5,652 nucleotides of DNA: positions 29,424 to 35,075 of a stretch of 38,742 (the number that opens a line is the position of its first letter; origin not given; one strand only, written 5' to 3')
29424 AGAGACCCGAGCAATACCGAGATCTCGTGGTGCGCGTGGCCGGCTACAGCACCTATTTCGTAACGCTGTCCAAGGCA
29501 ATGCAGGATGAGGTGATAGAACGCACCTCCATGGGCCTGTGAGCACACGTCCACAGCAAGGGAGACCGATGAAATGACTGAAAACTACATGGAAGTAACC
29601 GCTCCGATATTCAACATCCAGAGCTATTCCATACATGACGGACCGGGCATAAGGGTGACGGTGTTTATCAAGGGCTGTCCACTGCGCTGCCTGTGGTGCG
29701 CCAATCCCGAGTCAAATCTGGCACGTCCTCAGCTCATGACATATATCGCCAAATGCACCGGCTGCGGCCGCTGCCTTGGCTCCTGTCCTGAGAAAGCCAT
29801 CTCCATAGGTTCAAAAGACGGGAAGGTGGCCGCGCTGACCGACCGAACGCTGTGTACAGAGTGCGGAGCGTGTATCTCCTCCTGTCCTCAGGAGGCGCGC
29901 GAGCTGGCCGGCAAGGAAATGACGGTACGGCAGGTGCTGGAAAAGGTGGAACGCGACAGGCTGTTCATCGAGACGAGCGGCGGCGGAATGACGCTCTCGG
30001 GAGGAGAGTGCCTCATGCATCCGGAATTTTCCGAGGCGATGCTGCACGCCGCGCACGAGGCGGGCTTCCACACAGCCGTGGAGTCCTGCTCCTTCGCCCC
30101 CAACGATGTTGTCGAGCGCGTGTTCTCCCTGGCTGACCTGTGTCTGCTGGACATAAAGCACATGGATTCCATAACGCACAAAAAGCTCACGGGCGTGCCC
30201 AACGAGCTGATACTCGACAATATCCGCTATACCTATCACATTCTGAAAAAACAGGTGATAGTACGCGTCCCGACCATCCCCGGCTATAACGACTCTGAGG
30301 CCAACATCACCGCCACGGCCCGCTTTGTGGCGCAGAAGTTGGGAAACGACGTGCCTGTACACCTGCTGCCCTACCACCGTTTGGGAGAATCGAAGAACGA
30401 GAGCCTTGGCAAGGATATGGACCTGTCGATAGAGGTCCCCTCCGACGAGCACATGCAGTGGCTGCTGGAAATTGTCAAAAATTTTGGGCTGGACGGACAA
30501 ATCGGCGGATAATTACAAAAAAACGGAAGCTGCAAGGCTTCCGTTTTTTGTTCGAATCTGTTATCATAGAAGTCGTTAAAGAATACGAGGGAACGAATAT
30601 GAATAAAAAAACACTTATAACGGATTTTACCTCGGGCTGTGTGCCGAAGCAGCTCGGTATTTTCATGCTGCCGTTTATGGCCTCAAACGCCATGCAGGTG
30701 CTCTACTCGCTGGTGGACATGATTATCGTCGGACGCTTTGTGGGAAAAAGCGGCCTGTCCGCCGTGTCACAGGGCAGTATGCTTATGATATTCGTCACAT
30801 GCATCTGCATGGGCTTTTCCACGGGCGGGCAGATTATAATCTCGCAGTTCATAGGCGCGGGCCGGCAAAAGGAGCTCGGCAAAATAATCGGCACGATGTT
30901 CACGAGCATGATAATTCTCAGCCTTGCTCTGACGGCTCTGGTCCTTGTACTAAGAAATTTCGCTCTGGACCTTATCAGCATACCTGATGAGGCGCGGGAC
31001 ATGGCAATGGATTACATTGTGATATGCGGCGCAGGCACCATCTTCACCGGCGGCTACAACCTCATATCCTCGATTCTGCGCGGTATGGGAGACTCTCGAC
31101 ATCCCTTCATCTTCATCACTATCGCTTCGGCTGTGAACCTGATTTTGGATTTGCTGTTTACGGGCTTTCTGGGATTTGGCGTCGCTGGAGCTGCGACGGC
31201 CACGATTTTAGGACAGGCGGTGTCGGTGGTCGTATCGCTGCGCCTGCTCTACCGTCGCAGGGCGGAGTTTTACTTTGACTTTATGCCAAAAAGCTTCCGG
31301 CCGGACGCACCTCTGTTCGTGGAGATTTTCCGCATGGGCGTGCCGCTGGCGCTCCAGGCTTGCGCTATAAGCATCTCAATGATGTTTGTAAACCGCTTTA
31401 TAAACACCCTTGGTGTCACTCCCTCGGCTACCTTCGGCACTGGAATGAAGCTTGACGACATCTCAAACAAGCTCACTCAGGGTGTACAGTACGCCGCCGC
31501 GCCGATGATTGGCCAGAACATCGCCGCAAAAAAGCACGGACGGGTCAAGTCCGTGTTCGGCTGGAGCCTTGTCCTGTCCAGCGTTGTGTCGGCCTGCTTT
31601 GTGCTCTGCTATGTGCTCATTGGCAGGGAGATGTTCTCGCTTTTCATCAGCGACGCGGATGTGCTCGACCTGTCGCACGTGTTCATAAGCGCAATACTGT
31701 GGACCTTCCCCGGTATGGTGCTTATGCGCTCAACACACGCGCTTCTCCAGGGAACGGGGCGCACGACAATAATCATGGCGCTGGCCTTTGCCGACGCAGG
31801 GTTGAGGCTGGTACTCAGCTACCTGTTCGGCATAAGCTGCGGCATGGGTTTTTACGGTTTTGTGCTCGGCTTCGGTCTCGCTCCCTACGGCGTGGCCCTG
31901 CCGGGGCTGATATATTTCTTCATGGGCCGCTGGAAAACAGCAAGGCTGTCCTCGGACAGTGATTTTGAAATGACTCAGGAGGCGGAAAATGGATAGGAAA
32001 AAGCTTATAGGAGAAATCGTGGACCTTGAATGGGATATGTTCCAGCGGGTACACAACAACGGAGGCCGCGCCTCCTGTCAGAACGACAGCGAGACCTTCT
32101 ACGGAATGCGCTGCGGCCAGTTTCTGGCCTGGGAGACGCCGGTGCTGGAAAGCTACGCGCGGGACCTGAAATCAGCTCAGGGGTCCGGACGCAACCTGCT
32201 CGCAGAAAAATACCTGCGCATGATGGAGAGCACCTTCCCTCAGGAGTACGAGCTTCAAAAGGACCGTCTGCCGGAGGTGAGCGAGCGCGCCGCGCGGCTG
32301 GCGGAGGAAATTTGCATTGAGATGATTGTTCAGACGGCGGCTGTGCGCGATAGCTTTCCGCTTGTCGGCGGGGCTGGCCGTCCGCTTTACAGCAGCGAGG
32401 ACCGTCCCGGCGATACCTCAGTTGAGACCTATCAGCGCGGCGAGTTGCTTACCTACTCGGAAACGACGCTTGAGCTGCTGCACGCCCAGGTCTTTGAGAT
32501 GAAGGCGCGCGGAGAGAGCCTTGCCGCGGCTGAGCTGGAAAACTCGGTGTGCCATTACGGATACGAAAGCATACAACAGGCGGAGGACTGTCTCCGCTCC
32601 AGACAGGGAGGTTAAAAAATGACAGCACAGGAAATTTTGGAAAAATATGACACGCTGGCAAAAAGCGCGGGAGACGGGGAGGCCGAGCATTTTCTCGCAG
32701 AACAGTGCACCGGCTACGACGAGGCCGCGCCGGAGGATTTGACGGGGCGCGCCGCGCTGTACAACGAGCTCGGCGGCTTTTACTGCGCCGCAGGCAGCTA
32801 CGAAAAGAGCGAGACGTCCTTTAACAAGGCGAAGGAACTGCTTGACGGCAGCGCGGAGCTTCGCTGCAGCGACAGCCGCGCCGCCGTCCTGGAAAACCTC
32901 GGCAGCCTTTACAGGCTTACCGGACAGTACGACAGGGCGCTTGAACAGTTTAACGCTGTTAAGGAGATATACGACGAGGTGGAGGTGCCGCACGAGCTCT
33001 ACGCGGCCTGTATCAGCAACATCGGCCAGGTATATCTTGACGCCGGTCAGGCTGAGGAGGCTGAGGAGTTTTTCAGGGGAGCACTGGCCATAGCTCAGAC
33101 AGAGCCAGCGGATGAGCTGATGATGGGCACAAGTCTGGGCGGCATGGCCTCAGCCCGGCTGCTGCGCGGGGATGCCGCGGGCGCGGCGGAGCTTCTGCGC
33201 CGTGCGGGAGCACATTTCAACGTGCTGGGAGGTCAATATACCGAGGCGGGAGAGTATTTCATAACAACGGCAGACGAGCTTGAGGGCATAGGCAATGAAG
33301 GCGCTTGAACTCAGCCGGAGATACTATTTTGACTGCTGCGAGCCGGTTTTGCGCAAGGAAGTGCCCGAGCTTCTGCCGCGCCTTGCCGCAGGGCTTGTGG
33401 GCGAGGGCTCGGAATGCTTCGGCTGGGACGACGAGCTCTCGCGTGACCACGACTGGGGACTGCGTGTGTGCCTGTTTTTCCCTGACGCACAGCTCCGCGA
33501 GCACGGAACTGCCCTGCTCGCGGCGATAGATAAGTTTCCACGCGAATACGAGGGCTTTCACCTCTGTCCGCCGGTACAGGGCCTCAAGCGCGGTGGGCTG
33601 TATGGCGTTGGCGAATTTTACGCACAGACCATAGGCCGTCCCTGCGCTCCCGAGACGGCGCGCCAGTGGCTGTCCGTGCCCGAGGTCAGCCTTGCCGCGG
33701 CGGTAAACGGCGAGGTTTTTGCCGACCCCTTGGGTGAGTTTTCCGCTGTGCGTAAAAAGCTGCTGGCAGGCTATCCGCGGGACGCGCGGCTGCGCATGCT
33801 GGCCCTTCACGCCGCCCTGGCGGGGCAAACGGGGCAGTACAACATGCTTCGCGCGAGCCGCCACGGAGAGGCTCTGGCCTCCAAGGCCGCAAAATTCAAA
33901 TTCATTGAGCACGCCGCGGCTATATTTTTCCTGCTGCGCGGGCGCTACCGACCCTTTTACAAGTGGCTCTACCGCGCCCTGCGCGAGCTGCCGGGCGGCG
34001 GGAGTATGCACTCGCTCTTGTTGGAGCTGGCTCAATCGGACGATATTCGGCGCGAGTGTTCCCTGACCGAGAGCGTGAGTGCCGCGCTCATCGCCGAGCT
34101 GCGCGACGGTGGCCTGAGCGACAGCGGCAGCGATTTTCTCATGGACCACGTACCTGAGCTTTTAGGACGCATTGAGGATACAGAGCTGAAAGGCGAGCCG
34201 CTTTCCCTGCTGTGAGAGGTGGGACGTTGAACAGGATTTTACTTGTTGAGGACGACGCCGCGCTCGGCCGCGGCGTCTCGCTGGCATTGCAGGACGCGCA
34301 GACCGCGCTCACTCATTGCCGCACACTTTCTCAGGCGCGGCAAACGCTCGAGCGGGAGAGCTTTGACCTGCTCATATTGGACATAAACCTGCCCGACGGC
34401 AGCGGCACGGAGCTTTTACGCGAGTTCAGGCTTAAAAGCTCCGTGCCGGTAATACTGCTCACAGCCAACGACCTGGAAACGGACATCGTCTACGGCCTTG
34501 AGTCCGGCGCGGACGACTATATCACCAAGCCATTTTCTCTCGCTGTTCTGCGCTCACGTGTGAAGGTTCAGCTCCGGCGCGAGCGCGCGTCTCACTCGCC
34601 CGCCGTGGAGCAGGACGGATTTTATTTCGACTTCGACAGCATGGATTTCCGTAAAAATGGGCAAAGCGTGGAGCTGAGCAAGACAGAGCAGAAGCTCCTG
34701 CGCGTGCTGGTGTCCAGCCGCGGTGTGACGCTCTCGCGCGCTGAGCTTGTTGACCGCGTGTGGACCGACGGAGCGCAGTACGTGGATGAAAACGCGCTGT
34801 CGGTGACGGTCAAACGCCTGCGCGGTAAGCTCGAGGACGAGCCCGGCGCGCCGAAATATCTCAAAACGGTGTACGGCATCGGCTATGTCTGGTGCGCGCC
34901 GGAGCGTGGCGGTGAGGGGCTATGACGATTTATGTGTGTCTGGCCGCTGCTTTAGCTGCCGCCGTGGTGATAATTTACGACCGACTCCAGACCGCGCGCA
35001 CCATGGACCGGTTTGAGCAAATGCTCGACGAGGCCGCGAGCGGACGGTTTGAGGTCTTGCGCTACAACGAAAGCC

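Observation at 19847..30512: Two glycyl radical enzyme paralogues bracketing a LysR regulator and a TctBAC transporter, with one activase: candidate uncharacterised anaerobic catabolic locus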

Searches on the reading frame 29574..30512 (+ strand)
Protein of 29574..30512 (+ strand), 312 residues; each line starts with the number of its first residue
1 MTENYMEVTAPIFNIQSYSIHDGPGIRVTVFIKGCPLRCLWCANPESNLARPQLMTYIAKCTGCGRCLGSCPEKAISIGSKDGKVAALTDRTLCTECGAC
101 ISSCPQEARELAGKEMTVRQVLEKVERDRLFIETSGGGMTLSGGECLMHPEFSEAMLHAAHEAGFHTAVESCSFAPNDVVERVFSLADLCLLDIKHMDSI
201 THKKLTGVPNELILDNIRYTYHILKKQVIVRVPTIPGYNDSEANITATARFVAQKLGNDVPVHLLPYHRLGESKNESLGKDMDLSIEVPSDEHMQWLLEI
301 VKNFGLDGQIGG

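Call 8: search_protein_families(library=pfam, proteins=[window:29574-30512:+])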
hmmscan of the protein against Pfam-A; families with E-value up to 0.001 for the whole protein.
window:29574-30512:+ (312 aa): 13 families
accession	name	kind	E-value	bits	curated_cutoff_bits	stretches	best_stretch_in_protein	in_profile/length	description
PF04055.27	Radical_SAM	-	3e-15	57.2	29.5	1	30-243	2-159/166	Radical SAM superfamily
PF12838.12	Fer4_7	-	7.7e-10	39.5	27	1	60-108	1-52/52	4Fe-4S dicluster domain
PF13237.11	Fer4_10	-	3.2e-09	37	25.5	2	60-105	8-53/53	4Fe-4S dicluster domain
PF00037.32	Fer4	-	1e-08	35.1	21.1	2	90-109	4-23/24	4Fe-4S binding domain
PF13187.11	Fer4_9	-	1.1e-08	35.4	27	1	60-107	1-50/52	4Fe-4S dicluster domain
PF13484.11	Fer4_16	-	2.2e-08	35.2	30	0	60-79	1-20/66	4Fe-4S double cluster binding domain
PF12837.12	Fer4_6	-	9.1e-08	32.1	25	0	59-76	7-24/24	4Fe-4S binding domain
PF13353.11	Fer4_12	-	4.7e-07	30.6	22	1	22-48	2-28/137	4Fe-4S single cluster domain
PF14697.11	Fer4_21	-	5.3e-07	30.1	35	1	59-107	6-55/59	4Fe-4S dicluster domain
PF12797.12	Fer4_2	-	3.6e-06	27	24.5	0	60-73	9-22/22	4Fe-4S binding domain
PF12800.12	Fer4_4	-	4.4e-06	27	24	0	93-105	3-15/17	4Fe-4S binding domain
PF25160.1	LdpA_Fe-S-bd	-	8.6e-06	25.9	27.6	0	57-77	24-44/49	LdpA Fe-S cluster-binding domain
PF17179.9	Fer4_22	-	0.00047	21.4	27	0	58-74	78-94/95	4Fe-4S dicluster domain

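Call 9: search_protein_families(library=ncbifam, proteins=[window:29574-30512:+])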
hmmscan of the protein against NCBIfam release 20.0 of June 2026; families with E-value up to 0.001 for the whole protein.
window:29574-30512:+ (312 aa): 64 families (the best 25 are shown)
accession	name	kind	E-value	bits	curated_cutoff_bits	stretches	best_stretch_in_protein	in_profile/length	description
TIGR02494.1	PFLE_PFLC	subfamily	4.6e-103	344.5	174.35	1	12-305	1-293/293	glycyl-radical enzyme activating protein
NF048010.1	SfplDhtActHpsHDes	equivalog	6.8e-94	314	430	1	9-299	5-296/298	(2S)-3-sulfopropanediol dehydratase activating enzyme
NF043069.1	T4HPD_activ_SAM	equivalog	5e-93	311.7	425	1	11-312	3-299/299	trans-4-hydroxy-L-proline dehydratase activase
NF033719.1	ind_deCO2_activ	equivalog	2.1e-86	290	425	1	12-307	3-299/302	indoleacetate decarboxylase activase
TIGR04395.1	cutC_activ_rSAM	equivalog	1.1e-83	281.1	360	1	7-303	2-299/309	choline TMA-lyase-activating enzyme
NF033717.2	HPDL_rSAM_activ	equivalog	4.3e-79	266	420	1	9-305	3-300/311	4-hydroxyphenylacetate decarboxylase activase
NF048008.1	SfplDhtActHpfHKleb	equivalog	2.2e-78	263.7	500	1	12-285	2-276/308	(2S)-3-sulfopropanediol dehydratase activating enzyme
TIGR04003.1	rSAM_BssD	equivalog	6.9e-70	235.7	496.45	1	12-292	3-284/314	[benzylsuccinate synthase]-activating enzyme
NF007483.0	PRK10076.1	equivalog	2.2e-60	204.3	326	2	80-312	59-292/292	[formate-C-acetyltransferase]-activating enzyme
TIGR02493.1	PFLA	equivalog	4.9e-55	186.5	231.75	2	109-303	39-234/235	pyruvate formate-lyase-activating protein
TIGR04041.1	activase_YjjW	hypoth_equivalog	9.5e-51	172.8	250.2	1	10-298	2-262/276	YjjW family glycine radical enzyme activase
NF008356.0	PRK11145.1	equivalog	1e-46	159.2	375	2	112-305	47-241/246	pyruvate formate lyase 1-activating protein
TIGR04337.1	AmmeMemoSam_rS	hypoth_equivalog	8.6e-13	47.8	220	1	149-268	131-250/349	AmmeMemoRadiSam system radical SAM enzyme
TIGR02495.1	NrdG2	equivalog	2.8e-12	46.4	131.15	2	110-247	41-175/193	anaerobic ribonucleoside-triphosphate reductase activating protein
NF040864.1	HgcB_ferredoxin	equivalog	3.1e-11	42.9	99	1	54-110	9-62/93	mercury methylation ferredoxin HgcB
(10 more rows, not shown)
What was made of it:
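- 29574..30512 (+): GRE-activating radical SAM enzyme. It is the only one in the window. TIGR02494 scores 344.5 bits against a cut-off of 174 (call 9).
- Checked: 29574-30512 passes the NCBIfam GRE-activase model (344.5 bits against a cut-off of 174; call 9).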

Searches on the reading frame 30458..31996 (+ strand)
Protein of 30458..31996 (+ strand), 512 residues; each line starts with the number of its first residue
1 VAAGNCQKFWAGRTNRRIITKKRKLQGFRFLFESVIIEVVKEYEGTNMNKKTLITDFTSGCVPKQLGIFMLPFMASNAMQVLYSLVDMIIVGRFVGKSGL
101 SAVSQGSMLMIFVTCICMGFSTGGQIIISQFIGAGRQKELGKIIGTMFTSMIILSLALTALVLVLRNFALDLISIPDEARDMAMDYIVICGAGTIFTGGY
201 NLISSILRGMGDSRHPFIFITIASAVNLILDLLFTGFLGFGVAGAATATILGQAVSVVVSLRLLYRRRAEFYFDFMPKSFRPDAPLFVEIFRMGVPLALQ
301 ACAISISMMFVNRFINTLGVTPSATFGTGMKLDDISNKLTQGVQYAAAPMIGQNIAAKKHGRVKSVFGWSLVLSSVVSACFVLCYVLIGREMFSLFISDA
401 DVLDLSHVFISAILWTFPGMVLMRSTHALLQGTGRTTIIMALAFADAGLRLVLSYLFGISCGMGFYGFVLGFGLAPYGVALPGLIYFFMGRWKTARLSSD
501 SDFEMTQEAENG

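Call 8: search_protein_families(library=pfam, proteins=[window:30458-31996:+])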
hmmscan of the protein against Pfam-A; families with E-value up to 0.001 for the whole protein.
window:30458-31996:+ (512 aa): 1 family
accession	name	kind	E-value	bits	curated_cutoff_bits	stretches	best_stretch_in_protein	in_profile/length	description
PF01554.23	MatE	-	2.2e-48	164.5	24.9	2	72-232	1-160/161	MatE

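Call 9: search_protein_families(library=ncbifam, proteins=[window:30458-31996:+])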
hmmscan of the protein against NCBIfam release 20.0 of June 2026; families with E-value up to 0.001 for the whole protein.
window:30458-31996:+ (512 aa): 14 families
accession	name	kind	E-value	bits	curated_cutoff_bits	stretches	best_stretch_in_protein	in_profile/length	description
TIGR00797.1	matE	subfamily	6.1e-56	190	147.4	1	72-468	1-395/396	MATE family efflux transporter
NF041801.1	MATE_SolL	equivalog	5.2e-36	124.4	780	1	60-498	16-457/458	solanimycin export family MATE transporter SolL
NF007130.1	PRK09575.1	equivalog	2e-23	83.3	445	1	64-401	6-342/435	MATE family efflux transporter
NF052396.1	MATE_WgkD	equivalog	4.3e-16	58.9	510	1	64-440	3-376/428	tryglysin-associated MATE efflux transporter WgkD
NF007690.0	PRK10367.1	equivalog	2.2e-12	46.6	409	1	64-419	9-364/441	MATE family efflux transporter DinF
NF000263.1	MATE_multi_NorM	equivalog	3.1e-12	46.6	950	1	67-470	21-428/459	multidrug efflux MATE transporter NorM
NF000131.1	MATE_multi_MepA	equivalog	5.5e-12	45.6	850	1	57-485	9-432/451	multidrug efflux MATE transporter MepA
NF001214.0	PRK00187.1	equivalog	3e-08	33.1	449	1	72-506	18-457/464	NorM family multidrug efflux MATE transporter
NF041358.1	GntT_guanitoxin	equivalog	3.5e-07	29.6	525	1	74-414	23-362/438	guanitoxin biosynthesis MATE family efflux transporter GntT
NF045578.1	export_MbnM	equivalog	4.8e-06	25.8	285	1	71-270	7-202/410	methanobactin export MATE transporter MbnM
TIGR02900.1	spore_V_B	equivalog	7.6e-06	24.9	372.3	1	181-266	348-433/488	stage V sporulation protein B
NF041503.1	WZX_like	subfamily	1.5e-05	24.2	300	1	152-416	98-358/429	O-unit flippase-like protein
NF045539.1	MATE_efflux1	equivalog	2.3e-05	23.7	350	1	73-302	9-235/411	MATE family Na+-driven efflux transporter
NF000217.1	MATE_multi_FepA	equivalog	0.00012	21.2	900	1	68-385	19-333/443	multidrug efflux MATE transporter FepA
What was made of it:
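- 30600..31996 (+): MATE efflux transporter (start corrected). It may be linked to the locus. Pfam MatE and TIGR00797 (calls 8, 9).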

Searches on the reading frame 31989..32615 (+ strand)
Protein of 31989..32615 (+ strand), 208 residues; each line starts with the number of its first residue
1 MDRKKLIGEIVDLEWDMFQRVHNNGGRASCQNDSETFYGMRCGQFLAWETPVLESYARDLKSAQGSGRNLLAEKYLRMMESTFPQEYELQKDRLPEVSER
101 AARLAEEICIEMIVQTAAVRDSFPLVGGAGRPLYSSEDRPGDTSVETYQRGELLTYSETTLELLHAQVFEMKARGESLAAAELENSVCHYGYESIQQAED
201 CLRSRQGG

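Call 14: search_protein_families(library=pfam, proteins=[window:31989-32615:+])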
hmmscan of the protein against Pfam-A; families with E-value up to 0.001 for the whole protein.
window:31989-32615:+ (208 aa): 1 family
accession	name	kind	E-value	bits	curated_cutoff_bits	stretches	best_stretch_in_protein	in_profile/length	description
PF13526.11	DUF4125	-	1.6e-66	224.2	25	1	5-199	2-196/197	Protein of unknown function (DUF4125)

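Call 57: search_protein_families(library=padloc, proteins=[window:31989-32615:+], max_evalue=0.01)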
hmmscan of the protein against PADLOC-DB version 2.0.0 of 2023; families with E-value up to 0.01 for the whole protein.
window:31989-32615:+ (208 aa): 0 families

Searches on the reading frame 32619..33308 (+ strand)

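Call 14: search_protein_families(library=pfam, proteins=[window:32619-33308:+])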
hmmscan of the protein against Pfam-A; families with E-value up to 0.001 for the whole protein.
window:32619-33308:+ (229 aa): 13 families
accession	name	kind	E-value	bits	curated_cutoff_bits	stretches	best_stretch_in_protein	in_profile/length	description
PF13424.12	TPR_12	-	4.7e-31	107.2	30.1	3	87-160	2-76/77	Tetratricopeptide repeat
PF13374.12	TPR_10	-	3.4e-12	46.4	27.5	1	129-160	2-33/42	Tetratricopeptide repeat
PF07719.23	TPR_2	-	5.7e-11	42.1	27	0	88-118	1-31/34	Tetratricopeptide repeat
PF13181.12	TPR_8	-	2.1e-09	37.2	25.7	0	134-160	6-32/34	Tetratricopeptide repeat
PF00515.34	TPR_1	-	4.8e-09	36.1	27.8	0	89-117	2-30/34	Tetratricopeptide repeat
PF13176.12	TPR_7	-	1.1e-08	34.9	27.9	0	131-162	2-32/36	Tetratricopeptide repeat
PF17874.7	TPR_MalT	-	2.6e-08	34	45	1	38-196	33-187/336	MalT-like TPR region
PF13428.12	TPR_14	-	9.4e-07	29.4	23.5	0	136-164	8-36/44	Tetratricopeptide repeat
PF24885.1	TPR_NPHP3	-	3e-06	27.3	100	0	41-161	95-215/239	Nephrocystin-3 TPR domain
PF14559.12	TPR_19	-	5.4e-05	23.9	25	0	102-163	5-59/68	Tetratricopeptide repeat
PF07721.20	TPR_4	-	5.6e-05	23.8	27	0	175-195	6-26/26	Tetratricopeptide repeat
PF13431.12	TPR_17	-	7.5e-05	23.1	24.4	0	88-109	13-34/34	Tetratricopeptide repeat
PF13432.12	TPR_16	-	8.2e-05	23.4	32.7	0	71-118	16-61/65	Tetratricopeptide repeat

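Call 57: search_protein_families(library=padloc, proteins=[window:32619-33308:+], max_evalue=0.01)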
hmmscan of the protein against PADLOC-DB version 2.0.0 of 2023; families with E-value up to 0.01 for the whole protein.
window:32619-33308:+ (229 aa): 2 families
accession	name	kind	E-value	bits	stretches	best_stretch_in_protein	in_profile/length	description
PDLC01169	TPR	-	1.4e-05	22.6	1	45-161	109-220/252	TPR repeats containing protein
PDLC01171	TPR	-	0.0001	19.5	1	67-196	127-242/504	TPR repeats containing protein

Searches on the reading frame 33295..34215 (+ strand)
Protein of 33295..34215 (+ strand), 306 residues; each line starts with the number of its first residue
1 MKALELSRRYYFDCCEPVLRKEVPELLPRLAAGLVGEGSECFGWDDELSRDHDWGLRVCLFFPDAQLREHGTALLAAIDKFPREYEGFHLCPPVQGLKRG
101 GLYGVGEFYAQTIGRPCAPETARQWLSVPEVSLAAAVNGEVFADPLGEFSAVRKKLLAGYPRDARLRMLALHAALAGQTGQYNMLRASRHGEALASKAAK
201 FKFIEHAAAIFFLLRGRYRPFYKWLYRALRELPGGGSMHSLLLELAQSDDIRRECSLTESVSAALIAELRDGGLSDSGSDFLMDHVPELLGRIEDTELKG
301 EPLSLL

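Call 14: search_protein_families(library=pfam, proteins=[window:33295-34215:+])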
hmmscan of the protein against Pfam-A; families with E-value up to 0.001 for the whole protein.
window:33295-34215:+ (306 aa): 1 family
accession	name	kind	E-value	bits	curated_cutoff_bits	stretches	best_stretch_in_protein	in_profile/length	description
PF13228.11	DUF4037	-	4.8e-29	101.5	22.1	1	125-225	1-101/101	Domain of unknown function (DUF4037)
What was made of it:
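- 31989..34215 (+): DUF4125 (31989-32615), TPR protein (32619-33308) and DUF4037 (33295-34215). This is a recurrent accessory trio of unknown role. Pfam hits (call 14).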

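Call 57: search_protein_families(library=padloc, proteins=[window:33295-34215:+], max_evalue=0.01)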
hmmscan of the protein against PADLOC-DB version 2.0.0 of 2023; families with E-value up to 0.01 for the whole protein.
window:33295-34215:+ (306 aa): 0 families

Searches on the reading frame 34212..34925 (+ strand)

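Call 14: search_protein_families(library=pfam, proteins=[window:34212-34925:+])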
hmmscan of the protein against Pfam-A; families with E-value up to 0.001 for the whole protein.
window:34212-34925:+ (237 aa): 2 families
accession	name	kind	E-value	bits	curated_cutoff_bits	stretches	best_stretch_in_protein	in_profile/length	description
PF00072.30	Response_reg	-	5.3e-24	85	30.2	1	9-117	1-110/111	Response regulator receiver domain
PF00486.34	Trans_reg_C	-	6.4e-22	77.9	26.2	1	150-226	1-76/77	Transcriptional regulatory protein, C terminal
